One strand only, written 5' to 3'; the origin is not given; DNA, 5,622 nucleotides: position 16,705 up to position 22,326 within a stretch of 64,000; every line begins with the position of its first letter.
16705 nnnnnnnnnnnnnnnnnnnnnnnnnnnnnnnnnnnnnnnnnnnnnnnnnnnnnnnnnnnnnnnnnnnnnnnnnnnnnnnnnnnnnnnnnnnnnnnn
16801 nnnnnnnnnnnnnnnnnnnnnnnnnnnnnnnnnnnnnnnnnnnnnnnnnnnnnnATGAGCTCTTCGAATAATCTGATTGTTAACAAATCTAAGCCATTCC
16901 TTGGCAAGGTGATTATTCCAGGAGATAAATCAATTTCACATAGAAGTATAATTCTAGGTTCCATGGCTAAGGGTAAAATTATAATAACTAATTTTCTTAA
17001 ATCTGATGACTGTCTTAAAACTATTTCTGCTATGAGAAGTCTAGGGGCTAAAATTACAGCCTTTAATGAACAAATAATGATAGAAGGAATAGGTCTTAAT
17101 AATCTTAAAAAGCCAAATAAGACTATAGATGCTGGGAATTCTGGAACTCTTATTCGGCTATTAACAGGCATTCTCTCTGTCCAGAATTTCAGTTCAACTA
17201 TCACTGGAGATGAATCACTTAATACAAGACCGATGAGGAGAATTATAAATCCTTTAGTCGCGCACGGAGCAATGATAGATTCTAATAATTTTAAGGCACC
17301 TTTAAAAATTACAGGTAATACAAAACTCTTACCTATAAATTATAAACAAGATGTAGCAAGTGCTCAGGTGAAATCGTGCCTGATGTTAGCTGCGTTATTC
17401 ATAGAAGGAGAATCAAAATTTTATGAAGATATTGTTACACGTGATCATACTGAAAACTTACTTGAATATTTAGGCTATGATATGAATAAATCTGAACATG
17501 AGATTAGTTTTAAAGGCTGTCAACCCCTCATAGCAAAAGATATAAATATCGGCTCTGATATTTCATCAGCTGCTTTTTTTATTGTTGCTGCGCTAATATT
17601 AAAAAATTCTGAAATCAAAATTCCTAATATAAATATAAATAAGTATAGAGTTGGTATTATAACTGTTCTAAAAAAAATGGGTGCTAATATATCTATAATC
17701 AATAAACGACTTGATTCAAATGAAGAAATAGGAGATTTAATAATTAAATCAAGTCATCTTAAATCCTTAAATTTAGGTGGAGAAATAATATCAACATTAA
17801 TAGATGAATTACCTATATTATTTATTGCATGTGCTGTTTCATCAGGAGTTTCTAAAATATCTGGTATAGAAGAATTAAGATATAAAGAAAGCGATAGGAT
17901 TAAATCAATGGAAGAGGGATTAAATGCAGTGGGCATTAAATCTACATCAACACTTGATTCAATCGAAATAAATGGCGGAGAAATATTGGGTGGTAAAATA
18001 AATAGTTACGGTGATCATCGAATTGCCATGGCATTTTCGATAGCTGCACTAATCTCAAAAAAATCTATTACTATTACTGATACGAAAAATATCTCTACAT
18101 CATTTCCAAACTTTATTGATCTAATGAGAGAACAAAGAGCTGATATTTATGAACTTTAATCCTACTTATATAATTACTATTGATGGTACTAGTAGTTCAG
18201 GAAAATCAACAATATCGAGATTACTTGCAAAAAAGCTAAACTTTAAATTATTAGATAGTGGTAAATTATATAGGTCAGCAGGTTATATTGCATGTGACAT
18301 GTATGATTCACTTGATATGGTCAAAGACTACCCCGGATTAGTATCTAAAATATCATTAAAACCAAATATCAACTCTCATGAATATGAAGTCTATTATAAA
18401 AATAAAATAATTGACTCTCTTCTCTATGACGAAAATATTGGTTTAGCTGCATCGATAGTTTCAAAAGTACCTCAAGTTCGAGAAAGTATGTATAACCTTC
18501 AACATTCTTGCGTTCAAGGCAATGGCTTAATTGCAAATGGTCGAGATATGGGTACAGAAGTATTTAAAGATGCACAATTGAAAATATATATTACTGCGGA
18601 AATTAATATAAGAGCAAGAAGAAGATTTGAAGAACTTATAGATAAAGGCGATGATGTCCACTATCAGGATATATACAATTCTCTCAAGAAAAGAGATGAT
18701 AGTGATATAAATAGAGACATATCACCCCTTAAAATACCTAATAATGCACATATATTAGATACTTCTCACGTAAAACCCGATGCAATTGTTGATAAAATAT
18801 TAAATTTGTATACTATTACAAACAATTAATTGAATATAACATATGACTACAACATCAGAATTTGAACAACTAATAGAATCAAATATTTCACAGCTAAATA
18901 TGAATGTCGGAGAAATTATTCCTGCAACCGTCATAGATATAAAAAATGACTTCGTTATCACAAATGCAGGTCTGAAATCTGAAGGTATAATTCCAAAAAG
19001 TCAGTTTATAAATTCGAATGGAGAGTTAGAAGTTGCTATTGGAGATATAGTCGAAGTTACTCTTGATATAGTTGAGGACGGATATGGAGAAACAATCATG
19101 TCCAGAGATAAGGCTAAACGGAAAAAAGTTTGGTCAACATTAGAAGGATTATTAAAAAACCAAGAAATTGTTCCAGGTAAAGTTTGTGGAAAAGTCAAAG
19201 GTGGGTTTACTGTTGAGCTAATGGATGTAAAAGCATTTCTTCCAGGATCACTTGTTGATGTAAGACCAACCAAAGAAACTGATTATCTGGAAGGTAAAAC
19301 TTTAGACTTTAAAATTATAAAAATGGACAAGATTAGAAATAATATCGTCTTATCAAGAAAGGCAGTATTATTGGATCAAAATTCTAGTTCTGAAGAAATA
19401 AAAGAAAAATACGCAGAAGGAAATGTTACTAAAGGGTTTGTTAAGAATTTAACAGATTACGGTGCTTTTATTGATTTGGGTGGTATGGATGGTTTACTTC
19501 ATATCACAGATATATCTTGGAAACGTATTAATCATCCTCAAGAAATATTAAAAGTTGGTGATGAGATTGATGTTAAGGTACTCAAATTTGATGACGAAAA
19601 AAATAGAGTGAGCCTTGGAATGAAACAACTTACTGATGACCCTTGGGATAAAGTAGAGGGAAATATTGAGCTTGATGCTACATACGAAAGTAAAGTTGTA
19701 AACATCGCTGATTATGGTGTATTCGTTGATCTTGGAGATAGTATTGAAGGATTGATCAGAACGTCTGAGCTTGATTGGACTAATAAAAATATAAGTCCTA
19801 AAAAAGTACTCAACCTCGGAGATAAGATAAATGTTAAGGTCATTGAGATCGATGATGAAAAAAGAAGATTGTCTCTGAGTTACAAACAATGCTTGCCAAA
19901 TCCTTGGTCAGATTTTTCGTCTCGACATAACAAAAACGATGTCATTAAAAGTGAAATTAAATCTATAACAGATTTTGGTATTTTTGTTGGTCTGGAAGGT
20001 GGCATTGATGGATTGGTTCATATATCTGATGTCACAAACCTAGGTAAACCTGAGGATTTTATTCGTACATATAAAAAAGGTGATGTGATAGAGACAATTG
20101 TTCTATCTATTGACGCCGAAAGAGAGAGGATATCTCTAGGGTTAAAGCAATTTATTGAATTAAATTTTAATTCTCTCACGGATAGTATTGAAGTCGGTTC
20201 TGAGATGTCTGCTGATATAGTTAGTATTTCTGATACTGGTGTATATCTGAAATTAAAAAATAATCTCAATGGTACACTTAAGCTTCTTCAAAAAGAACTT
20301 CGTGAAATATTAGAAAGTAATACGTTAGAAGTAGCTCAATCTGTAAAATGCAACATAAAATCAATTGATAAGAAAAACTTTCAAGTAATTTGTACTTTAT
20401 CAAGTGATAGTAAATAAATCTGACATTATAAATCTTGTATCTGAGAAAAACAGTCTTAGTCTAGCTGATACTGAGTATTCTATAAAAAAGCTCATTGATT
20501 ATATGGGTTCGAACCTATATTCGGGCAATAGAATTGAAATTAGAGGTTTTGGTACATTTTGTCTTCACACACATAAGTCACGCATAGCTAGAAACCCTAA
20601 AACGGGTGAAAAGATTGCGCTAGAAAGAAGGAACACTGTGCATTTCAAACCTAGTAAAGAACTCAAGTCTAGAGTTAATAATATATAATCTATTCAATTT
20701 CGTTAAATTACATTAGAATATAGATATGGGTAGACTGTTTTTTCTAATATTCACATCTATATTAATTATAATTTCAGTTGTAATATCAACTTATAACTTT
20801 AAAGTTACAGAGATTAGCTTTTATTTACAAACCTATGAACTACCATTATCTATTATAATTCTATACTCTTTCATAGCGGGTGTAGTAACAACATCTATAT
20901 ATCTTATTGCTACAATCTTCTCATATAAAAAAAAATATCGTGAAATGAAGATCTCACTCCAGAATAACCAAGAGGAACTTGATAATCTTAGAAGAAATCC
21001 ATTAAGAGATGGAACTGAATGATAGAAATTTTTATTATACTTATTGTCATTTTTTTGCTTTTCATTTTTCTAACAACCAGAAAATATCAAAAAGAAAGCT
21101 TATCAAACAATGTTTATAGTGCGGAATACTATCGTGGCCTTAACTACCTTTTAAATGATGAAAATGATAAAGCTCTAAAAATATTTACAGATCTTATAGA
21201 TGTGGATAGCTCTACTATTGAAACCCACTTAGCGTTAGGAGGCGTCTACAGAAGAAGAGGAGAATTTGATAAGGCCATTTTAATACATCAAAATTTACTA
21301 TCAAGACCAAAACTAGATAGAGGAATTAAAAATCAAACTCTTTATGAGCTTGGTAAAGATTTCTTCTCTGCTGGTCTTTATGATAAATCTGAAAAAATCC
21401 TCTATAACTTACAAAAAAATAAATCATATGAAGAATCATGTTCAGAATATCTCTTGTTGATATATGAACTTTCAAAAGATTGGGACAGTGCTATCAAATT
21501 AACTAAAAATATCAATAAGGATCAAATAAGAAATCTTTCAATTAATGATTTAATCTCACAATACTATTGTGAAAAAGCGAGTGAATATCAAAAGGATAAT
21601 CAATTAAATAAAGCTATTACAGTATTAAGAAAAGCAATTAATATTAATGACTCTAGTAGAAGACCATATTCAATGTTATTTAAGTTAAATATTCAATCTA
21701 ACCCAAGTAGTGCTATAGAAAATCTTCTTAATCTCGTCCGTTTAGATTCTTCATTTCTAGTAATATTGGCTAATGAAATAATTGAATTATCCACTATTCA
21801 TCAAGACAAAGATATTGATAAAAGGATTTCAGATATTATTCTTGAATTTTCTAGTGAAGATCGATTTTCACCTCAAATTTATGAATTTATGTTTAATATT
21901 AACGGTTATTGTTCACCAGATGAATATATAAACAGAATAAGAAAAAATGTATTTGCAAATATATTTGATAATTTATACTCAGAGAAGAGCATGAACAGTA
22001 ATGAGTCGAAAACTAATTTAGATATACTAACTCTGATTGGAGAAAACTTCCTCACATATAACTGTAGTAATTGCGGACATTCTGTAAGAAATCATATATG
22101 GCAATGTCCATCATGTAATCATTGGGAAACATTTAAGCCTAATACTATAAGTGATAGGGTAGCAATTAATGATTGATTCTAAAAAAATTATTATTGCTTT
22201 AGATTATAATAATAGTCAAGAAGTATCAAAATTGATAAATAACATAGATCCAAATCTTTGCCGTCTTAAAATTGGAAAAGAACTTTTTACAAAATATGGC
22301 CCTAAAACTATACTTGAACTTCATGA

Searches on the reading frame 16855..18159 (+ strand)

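Call 40: search_protein_families(library=pfam, proteins=[window:16855-18159:+], max_evalue=0.00001)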
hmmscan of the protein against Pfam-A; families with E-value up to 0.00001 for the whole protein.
window:16855-18159:+ (434 aa): 1 family
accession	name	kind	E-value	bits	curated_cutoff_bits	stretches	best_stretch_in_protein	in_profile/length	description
PF00275.25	EPSP_synthase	-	5.8e-107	358.4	22.8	1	10-422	2-415/417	EPSP synthase (3-phosphoshikimate 1-carboxyvinyltransferase)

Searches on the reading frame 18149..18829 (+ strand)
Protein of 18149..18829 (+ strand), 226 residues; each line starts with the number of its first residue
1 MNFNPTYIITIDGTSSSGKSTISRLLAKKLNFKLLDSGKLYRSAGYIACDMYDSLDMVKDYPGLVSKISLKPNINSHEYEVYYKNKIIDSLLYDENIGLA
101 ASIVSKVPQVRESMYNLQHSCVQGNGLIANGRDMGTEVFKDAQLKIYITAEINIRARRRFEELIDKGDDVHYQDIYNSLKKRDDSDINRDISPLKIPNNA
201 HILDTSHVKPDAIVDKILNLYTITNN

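Call 40: search_protein_families(library=pfam, proteins=[window:18149-18829:+], max_evalue=0.00001)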
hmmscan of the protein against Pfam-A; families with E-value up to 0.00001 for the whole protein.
window:18149-18829:+ (226 aa): 1 family
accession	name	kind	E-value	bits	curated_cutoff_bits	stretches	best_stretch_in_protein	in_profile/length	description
PF02224.24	Cytidylate_kin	-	8.5e-58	196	26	1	9-221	1-209/211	Cytidylate kinase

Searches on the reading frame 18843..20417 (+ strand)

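Call 40: search_protein_families(library=pfam, proteins=[window:18843-20417:+], max_evalue=0.00001)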
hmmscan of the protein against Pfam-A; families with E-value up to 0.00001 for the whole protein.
window:18843-20417:+ (524 aa): 4 families
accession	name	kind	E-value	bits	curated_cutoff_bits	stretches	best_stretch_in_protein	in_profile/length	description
PF00575.29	S1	-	1.6e-78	259.5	22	4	190-261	2-74/74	S1 RNA binding domain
PF21710.3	Spt6_S1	-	1.4e-13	51.3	27.5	0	285-347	24-86/91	Spt6, S1/OB domain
PF23459.1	S1_RRP5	-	4.6e-12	46.8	27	0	191-258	2-70/72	RRP5 S1 domain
PF13509.12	S1_2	-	4.8e-06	27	21.8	0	193-256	2-56/61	S1 domain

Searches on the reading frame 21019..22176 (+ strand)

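Call 45: search_protein_families(library=pfam, proteins=[window:21019-22176:+], max_evalue=0.00001)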
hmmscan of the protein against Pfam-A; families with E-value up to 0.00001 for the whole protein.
window:21019-22176:+ (385 aa): 5 families
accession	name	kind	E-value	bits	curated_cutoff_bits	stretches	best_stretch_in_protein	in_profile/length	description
PF18073.7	Zn_ribbon_LapB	-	2.3e-10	40.4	25.7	1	347-374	1-28/28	Rubredoxin metal binding domain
PF07719.23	TPR_2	-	2.1e-09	37.2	27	0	181-211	2-32/34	Tetratricopeptide repeat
PF13176.12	TPR_7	-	2.4e-08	33.8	27.9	0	69-99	1-33/36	Tetratricopeptide repeat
PF00515.34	TPR_1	-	2.2e-07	30.8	27.8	0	182-210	3-31/34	Tetratricopeptide repeat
PF13424.12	TPR_12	-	2.1e-06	28.3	30.1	0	50-91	27-69/77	Tetratricopeptide repeat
